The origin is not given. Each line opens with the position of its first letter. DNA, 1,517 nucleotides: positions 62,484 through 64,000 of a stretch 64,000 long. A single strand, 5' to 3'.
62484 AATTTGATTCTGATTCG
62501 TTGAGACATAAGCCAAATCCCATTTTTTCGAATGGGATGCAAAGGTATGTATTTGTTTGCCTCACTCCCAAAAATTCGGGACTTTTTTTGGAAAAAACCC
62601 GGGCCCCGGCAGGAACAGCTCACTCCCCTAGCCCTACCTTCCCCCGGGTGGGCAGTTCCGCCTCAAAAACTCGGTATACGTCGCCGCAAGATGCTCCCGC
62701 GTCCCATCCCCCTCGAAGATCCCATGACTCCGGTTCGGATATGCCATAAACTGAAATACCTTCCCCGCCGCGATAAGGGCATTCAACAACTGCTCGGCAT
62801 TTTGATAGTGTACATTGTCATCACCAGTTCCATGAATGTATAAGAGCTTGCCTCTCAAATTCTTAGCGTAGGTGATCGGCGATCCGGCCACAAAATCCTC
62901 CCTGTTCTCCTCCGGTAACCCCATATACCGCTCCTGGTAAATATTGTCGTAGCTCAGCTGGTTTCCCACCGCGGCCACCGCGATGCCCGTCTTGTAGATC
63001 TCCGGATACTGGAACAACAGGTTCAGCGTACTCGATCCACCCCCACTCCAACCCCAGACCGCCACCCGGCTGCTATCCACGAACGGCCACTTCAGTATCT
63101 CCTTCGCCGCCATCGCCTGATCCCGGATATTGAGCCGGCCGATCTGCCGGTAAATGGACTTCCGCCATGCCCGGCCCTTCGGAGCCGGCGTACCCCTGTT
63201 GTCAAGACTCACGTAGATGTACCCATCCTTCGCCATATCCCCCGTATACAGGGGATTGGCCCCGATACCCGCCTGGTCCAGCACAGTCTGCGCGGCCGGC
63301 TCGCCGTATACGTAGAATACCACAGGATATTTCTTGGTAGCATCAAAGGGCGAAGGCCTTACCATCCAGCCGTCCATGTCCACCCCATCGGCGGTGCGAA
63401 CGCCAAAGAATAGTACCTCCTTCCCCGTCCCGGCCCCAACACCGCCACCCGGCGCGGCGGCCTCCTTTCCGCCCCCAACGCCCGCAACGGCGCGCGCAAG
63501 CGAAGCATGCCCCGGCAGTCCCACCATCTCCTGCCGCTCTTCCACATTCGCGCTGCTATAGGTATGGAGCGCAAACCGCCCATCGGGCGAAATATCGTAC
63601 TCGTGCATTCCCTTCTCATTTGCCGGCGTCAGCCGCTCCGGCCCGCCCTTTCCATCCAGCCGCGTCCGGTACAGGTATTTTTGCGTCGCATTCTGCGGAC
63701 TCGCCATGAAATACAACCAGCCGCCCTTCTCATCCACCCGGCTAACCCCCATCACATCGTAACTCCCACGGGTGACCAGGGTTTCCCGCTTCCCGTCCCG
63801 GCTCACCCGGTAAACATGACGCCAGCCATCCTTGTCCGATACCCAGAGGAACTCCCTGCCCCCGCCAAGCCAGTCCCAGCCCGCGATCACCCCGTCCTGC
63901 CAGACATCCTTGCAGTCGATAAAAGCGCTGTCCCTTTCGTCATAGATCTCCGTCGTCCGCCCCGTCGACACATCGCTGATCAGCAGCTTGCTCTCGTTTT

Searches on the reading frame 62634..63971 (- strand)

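Call 99: search_protein_families(library=pfam, proteins=[window:62634-63971:-], max_evalue=0.00001)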
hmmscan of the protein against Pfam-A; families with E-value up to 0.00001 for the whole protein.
window:62634-63971:- (445 aa): 2 families
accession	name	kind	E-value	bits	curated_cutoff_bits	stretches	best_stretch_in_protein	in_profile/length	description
PF00326.27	Peptidase_S9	-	4.3e-43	147.7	22.6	1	246-439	10-209/213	Prolyl oligopeptidase family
PF00930.27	DPPIV_N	-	5.7e-22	78.4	22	1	3-143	219-352/354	Dipeptidyl peptidase IV (DPP IV) N-terminal region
